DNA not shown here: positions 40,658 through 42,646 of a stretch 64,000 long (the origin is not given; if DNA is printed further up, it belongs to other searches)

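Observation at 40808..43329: IDI1–GGPPS fusion protein next to isopentenyl phosphate kinase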

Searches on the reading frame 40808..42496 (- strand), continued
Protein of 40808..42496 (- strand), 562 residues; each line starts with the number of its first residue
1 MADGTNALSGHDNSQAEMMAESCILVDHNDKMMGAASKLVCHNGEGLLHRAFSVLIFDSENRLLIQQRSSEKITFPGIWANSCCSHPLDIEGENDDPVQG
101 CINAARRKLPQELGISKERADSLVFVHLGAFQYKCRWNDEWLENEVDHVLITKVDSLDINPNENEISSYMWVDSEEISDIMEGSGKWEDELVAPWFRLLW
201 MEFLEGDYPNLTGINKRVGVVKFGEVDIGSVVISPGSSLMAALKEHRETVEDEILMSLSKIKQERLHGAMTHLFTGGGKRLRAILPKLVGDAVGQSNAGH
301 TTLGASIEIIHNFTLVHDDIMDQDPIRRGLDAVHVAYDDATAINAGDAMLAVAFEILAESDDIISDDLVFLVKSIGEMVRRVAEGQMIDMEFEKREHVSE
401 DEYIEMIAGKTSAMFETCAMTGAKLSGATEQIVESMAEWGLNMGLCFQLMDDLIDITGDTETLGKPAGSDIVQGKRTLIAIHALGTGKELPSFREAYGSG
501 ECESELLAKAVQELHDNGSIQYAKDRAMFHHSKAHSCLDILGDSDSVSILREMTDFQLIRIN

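Call 52: find_homologous_proteins(query=L069:6884-7993:+, max_evalue=1e-20)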
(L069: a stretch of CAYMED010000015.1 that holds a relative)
Query L069:6884-7993:+ (369 aa): 3943 proteins with E <= 1e-20 among 8000 candidates; the best 120 are listed.
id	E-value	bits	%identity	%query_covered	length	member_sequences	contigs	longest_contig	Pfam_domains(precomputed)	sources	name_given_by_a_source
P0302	2.8e-239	812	100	99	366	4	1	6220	PF01070.25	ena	-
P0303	3.1e-144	499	66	95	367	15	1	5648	PF01070.25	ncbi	-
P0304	5.6e-144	498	63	97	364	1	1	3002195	PF01070.25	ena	-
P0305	3.1e-139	483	60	97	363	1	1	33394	PF01070.25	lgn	-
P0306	1.1e-138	481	65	95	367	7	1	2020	PF01070.25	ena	-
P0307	2.5e-116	407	55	93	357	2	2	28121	PF01070.25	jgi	-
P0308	9.2e-115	402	53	93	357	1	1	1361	PF01070.25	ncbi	-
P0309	4.5e-114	400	55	95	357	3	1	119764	PF01070.25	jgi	jgi:isopentenyl-diphosphate delta-isomerase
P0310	5.8e-113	396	54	93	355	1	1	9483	PF01070.25,PF00478.32,PF03060.22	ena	-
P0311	1.5e-112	395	55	95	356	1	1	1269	PF01070.25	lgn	-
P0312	1.6e-112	395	51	95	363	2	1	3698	PF01070.25,PF03060.22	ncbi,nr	ncbi:MAG: type 2 isopentenyl-diphosphate Delta-isomerase [Gammaproteobacteria bacterium]|nr:type 2 i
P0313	2.6e-112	394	53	94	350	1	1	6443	PF01070.25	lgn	-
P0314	2.9e-112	394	54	93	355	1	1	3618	PF01070.25,PF00478.32,PF03060.22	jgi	-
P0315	3.3e-112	394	54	93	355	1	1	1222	PF01070.25,PF00478.32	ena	-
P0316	4.1e-112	393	52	95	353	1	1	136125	PF01070.25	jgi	-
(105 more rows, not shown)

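Call 53: predict_structure(alignment_id=A1)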
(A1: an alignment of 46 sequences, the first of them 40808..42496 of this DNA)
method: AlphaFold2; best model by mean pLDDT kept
length: 562 residues; sequences in the alignment: 46
mean_pLDDT: 84.3   pTM: 0.64
mean pLDDT of the five models: 84.3, 84.1, 80.4, 76.9, 76.5
residues with pLDDT >= 90: 229; 70-90: 271; 50-70: 50; < 50: 12
segments of 3 or more residues with pLDDT < 50: 1-4, 323-330
pLDDT, mean of each block of 10 residues (from residue 1): 52 78 93 92 89 93 88 76 76 93 93 90 94 86 92 90 85 91 87 89 88 85 83 74 82 83 78 66 88 90 89 68 46 61 73 88 89 90 81 84 89 92 94 97 91 79 68 89 89 91 88 93 92 94 87 81 59
secondary structure, 60 per line:
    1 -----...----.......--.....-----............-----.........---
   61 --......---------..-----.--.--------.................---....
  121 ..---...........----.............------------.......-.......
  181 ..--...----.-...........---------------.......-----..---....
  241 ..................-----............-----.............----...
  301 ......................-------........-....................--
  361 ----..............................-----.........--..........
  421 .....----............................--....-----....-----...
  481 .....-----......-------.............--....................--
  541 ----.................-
elements in order: H13-19 E22-26 E32-37 H38-42 E49-57 E63-68 H97-113 H117-122 E126-136 E141-153 E166-172 H174-182 H194-204 E220-226 H237-258 H264-275 H281-293 H298-322 H330-337 H339-358 H365-394 H400-408 H411-425 H430-457 H460-463 H469-472 H478-485 H491-496 H504-516 H519-538 H545-561
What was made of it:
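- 40808..42496 (-): Whole fusion gene: 562 aa, IDI1::GGPPS, stop codon at 40808-40810. The AF2 model has mean pLDDT 84.3 (call 53).
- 41783..41884 (-): Inter-domain junction, residues about 205-238. It consists of the native C-terminal tail of IDI1, then about 12 residues, then the native N-terminus of GGPPS. AF2 gives pLDDT of about 74-88 with a beta-hairpin at 220-233, so it is not a floppy linker (call 53).
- The model has pLDDT 84 (call 53). The linker is modelled as structured (call 53).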

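Call 57: fold_search(model_id=the predicted structure, library=pdb)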
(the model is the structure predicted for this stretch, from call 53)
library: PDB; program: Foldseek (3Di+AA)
matches with E <= 10: 935; with E <= 0.001: 553
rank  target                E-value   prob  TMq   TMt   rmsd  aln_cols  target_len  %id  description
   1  5jfq_A                1.0e-18  1.00  0.51  0.92   2.3       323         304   36  Geranylgeranyl Pyrophosphate Synthetase from archaeon Geoglobus acetivorans (released 2017-05-24)
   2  5jfq_B                8.6e-18  1.00  0.51  0.92   2.1       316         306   37  Geranylgeranyl Pyrophosphate Synthetase from archaeon Geoglobus acetivorans (released 2017-05-24)
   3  1wy0                  4.0e-17  1.00  0.53  0.89   2.3       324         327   34  Crystal structure of geranylgeranyl pyrophosphate synthetase from Pyrococcus horikoshii Ot3 (released 2006-02-14)
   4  6kd7                  2.0e-16  1.00  0.51  0.86   2.8       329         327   30  Crystal structure of geranylgeranyl pyrophosphate synthase (released 2019-09-11)
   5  3mzv_B                2.4e-16  1.00  0.52  0.86   3.2       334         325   26  Crystal structure of a decaprenyl diphosphate synthase from Rhodobacter capsulatus (released 2010-06-09)
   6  2i6k_A                1.2e-15  1.00  0.36  0.86   2.3       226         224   36  Crystal structure of human type I IPP isomerase complexed with a substrate analog (released 2007-06-05)
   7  2i6k_B                1.7e-15  1.00  0.35  0.87   2.3       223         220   36  Crystal structure of human type I IPP isomerase complexed with a substrate analog (released 2007-06-05)
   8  3nf2                  1.7e-15  1.00  0.52  0.84   2.7       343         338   26  Crystal structure of polyprenyl synthetase from Streptomyces coelicolor A3(2) (released 2010-08-04)
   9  9jqs_A                1.7e-15  1.00  0.50  0.84   3.5       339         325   30  Apo form of Oryza sativa solanesyl diphosphate synthase 3 (released 2025-12-17)
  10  2ick                  2.2e-15  1.00  0.35  0.85   2.6       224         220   37  Human isopentenyl diphophate isomerase complexed with substrate analog (released 2007-03-20)
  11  9jr6_A                2.3e-15  1.00  0.51  0.85   3.2       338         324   30  Complex structure of OsSPS3 with Aclonifen (released 2025-12-17)
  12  2icj                  4.3e-15  1.00  0.34  0.83   3.2       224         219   36  The crystal structure of human isopentenyl diphophate isomerase (released 2007-03-20)
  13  3oyr_B                4.8e-15  1.00  0.50  0.83   3.3       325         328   29  Crystal structure of polyprenyl synthase from Caulobacter crescentus CB15 complexed with calcium and isoprenyl diphosp (released 2010-10-13)
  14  3aqb_B                9.1e-15  1.00  0.50  0.83   3.6       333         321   27  M. luteus B-P 26 heterodimeric hexaprenyl diphosphate synthase in complex with magnesium (released 2010-11-10)
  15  3aqb_D                9.1e-15  1.00  0.50  0.82   4.0       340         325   26  M. luteus B-P 26 heterodimeric hexaprenyl diphosphate synthase in complex with magnesium (released 2010-11-10)
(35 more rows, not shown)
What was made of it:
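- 41843..42496 (-): Type-1 (Nudix-fold, metal-dependent) IPP isomerase domain, residues 1-218. It is the 'long', eukaryote-like subtype. Foldseek TM is 0.86 to 2i6k (call 57).
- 40808..41791 (-): Short-chain trans-prenyl diphosphate synthase domain of the archaeal type-I GGPPS kind, residues 236-562. Foldseek TM is 0.92 to 5jfq (call 57).
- On Type-1 isopentenyl-diphosphate isomerase (IDI-1, EC 5.3.3.2; TIGR02150): The AF2 model matches human IDI1 2i6k with TM 0.86 and rmsd 2.3 Å (calls 53, 57).
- Each half superposes on a solved enzyme: TM 0.92 to archaeal GGPPS 5jfq and TM 0.86 to human IDI1 (call 57).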

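Call 69: find_homologous_proteins(query=L080:6001-6708:+, max_evalue=1e-15)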
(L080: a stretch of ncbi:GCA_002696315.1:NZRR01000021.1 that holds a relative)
Query L080:6001-6708:+ (235 aa): 356 proteins with E <= 1e-15 among 507 candidates; the best 120 are listed.
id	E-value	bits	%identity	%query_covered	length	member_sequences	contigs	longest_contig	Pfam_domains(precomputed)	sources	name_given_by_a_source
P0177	1.0e-140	485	89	100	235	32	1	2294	PF00293.35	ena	-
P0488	4.3e-126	437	81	100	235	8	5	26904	PF00293.35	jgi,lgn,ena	-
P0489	3.9e-116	405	99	75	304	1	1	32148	PF00348.23,PF00293.35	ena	-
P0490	9.6e-113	394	77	95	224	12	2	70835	PF00293.35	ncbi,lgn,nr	ncbi:MAG: hypothetical protein CMB48_03110 [Euryarchaeota archaeon]|nr:hypothetical protein [Euryarc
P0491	5.6e-98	345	65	100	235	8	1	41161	PF00293.35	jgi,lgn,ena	-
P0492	4.1e-96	339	66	95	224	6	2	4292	PF00293.35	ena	-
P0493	3.9e-94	333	66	95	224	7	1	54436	PF00293.35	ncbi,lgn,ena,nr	ncbi:MAG: Isopentenyl-diphosphate Delta-isomerase [Methanobacteriota archaeon]|nr:MAG: Isopentenyl-d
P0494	6.7e-93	329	62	100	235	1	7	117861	PF00293.35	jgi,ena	jgi:isopentenyl-diphosphate delta-isomerase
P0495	9.6e-87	309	60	98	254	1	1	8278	PF00293.35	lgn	-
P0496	6.8e-85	303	60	94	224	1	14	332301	PF00293.35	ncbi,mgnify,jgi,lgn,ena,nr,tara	ncbi:MAG: isopentenyl-diphosphate delta-isomerase [Methanobacteriota archaeon]|mgnify:CR=1 FL=1|nr:M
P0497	1.1e-84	302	63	88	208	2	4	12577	PF00293.35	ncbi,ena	-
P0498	4.7e-84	300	59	100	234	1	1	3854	PF00293.35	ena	-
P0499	2.1e-82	294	61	95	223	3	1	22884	PF00293.35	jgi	jgi:isopentenyl-diphosphate delta-isomerase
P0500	5.4e-76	273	63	80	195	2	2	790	PF00293.35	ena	-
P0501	9.8e-63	230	50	89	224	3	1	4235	PF00293.35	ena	-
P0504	3.6e-58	215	50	86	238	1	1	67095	PF00293.35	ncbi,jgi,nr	ncbi:MAG: isopentenyl-diphosphate delta-isomerase [Methanobacteriota archaeon]|nr:MAG: isopentenyl-d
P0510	5.6e-57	211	48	89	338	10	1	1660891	PF00348.23,PF00293.35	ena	-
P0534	1.6e-55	206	46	86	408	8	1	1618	PF00348.23,PF00293.35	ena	-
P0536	1.7e-55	206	49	87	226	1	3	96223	PF00293.35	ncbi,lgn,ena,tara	tara:strand:+ start:58 stop:738 length:681 start_codon:yes stop_codon:yes gene_type:complete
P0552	5.1e-54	202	48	85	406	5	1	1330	PF00348.23,PF00293.35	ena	-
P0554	1.5e-53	200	46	94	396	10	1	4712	PF00348.23,PF00293.35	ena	-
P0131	4.3e-40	156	44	80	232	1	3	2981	PF00293.35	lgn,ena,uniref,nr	uniref:Isopentenyl-diphosphate delta-isomerase n=1 Tax=Candidatus Kentrum sp. LPFa TaxID=2126335 Rep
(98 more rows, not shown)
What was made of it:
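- Unfused lineages are diverse and long-lived (call 69).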

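Call 70: find_encoding_contigs(protein=P0536, flank=5000, max_places=2)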
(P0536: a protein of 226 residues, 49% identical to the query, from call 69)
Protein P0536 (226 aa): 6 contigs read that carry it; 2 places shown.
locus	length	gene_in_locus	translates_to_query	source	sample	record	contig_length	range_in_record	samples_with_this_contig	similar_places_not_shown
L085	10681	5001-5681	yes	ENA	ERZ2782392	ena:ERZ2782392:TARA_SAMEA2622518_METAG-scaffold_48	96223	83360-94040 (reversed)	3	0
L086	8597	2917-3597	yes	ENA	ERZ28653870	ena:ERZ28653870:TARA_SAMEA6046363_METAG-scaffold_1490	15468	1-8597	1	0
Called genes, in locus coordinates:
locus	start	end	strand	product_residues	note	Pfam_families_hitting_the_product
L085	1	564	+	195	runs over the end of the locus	PF00293:NUDIX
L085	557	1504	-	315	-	PF01478:Peptidase_A24 (faint), PF06847:Arc_PepC_II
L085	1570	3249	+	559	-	-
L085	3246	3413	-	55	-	PF18093:Trm5_N (weak)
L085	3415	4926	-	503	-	PF00171:Aldedh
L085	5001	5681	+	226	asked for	PF00293:NUDIX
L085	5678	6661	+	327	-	PF00348:polyprenyl_synt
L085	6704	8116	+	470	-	PF01493:GXGXG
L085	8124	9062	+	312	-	PF00005:ABC_tran, PF13304:AAA_21, PF27102:NodI_C (weak)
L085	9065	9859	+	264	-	PF01061:ABC2_membrane, PF12698:ABC2_membrane_3 (weak)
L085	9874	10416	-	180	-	-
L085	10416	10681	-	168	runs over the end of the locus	PF09824:ArsR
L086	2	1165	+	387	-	?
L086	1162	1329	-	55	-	PF18093:Trm5_N (weak)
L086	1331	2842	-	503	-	PF00171:Aldedh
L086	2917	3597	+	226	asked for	PF00293:NUDIX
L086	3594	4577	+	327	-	PF00348:polyprenyl_synt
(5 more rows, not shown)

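Call 71: find_encoding_contigs(protein=P0496, flank=5000, max_places=2)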
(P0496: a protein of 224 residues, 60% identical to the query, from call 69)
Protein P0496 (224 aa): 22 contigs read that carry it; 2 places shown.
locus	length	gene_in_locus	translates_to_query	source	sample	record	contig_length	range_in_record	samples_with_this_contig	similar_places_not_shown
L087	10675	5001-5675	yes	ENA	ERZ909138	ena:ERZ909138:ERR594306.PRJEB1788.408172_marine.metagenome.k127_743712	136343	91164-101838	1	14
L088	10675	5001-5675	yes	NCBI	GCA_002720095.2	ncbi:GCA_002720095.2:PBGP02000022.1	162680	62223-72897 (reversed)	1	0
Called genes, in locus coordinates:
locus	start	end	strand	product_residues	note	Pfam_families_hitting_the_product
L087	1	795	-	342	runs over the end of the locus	PF06723:MreB_Mbl, PF25229:Salactin, PF00022:Actin, PF25216:Volactin (weak)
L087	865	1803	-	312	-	-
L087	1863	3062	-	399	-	PF00108:Thiolase_N, PF02803:Thiolase_C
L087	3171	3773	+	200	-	PF01885:PTS_2-RNA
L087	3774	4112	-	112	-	-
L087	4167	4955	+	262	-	PF00696:AA_kinase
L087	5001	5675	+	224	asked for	PF00293:NUDIX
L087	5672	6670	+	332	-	PF00348:polyprenyl_synt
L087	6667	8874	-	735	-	PF00009:GTP_EFTU, PF22042:EF-G_D2, PF03144:GTP_EFTU_D2, PF14492:EFG_III, PF03764:EFG_IV, PF00679:EFG_C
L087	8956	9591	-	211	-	PF00177:Ribosomal_S7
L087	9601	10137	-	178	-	PF00164:Ribosom_S12_S23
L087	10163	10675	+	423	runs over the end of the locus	PF01977:UbiD, PF20696:UbiD_C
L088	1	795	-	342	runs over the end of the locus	PF06723:MreB_Mbl, PF25229:Salactin, PF00022:Actin, PF25216:Volactin (weak)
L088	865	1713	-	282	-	-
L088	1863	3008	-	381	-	PF00108:Thiolase_N, PF02803:Thiolase_C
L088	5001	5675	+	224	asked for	PF00293:NUDIX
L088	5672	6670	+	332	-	PF00348:polyprenyl_synt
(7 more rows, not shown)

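Call 72: find_encoding_contigs(protein=P0504, flank=5000, max_places=2)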
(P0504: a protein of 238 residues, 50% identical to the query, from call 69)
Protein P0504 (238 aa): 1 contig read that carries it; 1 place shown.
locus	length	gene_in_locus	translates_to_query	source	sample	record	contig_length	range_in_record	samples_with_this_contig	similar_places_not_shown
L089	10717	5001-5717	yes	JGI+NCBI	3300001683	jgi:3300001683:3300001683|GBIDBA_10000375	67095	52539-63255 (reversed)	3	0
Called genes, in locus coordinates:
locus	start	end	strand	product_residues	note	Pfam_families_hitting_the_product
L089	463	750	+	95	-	-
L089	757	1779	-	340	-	PF06723:MreB_Mbl, PF25229:Salactin, PF00022:Actin (weak), PF25216:Volactin (faint)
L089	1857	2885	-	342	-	-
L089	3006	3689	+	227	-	PF01885:PTS_2-RNA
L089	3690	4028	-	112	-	-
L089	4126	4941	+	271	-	PF00696:AA_kinase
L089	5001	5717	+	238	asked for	PF00293:NUDIX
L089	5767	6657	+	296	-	PF00348:polyprenyl_synt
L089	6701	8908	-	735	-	PF00009:GTP_EFTU, PF22042:EF-G_D2, PF03144:GTP_EFTU_D2, PF14492:EFG_III, PF03764:EFG_IV, PF00679:EFG_C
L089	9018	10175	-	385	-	PF00487:FA_desaturase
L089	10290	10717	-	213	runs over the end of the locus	PF00177:Ribosomal_S7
